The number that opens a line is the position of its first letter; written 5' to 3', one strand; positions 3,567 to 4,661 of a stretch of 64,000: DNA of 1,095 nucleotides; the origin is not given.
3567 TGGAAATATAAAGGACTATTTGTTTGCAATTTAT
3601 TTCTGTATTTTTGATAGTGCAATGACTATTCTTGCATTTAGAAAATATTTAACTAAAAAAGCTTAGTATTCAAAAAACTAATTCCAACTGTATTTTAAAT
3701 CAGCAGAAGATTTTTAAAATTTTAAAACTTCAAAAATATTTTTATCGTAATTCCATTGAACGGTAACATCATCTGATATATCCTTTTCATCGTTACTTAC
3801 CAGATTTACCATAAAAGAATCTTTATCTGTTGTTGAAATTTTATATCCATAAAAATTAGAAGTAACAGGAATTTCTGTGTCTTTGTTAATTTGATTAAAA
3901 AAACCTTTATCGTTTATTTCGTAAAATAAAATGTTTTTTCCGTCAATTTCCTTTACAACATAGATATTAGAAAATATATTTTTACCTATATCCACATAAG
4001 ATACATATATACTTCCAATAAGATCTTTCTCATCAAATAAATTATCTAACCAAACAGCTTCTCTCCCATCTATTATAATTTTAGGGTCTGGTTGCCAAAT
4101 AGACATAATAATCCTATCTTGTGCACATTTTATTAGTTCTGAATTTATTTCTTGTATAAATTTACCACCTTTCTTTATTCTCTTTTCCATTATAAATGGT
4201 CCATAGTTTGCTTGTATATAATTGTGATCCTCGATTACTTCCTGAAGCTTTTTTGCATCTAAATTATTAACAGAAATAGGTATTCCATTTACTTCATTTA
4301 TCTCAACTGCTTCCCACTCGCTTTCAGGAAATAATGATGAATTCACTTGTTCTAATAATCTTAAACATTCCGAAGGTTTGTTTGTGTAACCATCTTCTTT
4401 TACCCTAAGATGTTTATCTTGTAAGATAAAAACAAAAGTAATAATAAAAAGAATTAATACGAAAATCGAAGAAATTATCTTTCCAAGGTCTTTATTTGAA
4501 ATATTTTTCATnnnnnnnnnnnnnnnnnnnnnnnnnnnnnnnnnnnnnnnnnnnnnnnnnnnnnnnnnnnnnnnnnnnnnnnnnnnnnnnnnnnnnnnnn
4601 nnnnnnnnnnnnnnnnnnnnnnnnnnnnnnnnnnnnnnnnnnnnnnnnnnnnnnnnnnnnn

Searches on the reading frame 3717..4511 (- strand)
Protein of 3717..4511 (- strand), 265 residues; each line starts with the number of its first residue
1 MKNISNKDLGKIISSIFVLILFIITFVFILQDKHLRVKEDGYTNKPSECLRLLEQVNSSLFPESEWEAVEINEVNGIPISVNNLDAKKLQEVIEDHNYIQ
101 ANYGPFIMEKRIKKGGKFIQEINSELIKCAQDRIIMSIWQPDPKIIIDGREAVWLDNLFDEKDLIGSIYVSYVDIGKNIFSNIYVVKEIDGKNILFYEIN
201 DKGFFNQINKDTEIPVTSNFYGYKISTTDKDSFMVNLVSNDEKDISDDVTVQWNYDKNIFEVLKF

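Call 4: search_protein_families(library=pfam, proteins=[window:3717-4511:-], max_evalue=1)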
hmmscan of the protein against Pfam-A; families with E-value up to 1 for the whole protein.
window:3717-4511:- (265 aa): 1 family
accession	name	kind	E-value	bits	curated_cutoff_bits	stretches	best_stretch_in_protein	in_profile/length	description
PF04449.17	Fimbrial_CS1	-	0.023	15.2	21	1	169-252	33-111/133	CS1 type fimbrial major subunit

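Call 49: search_protein_families(library=ncbifam, proteins=[window:3717-4511:-], max_evalue=0.01)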
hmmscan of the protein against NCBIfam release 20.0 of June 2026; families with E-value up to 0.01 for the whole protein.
window:3717-4511:- (265 aa): 0 families

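Call 50: search_protein_families(library=padloc, proteins=[window:3717-4511:-], max_evalue=0.01)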
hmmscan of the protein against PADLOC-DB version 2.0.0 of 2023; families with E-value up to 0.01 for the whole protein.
window:3717-4511:- (265 aa): 0 families
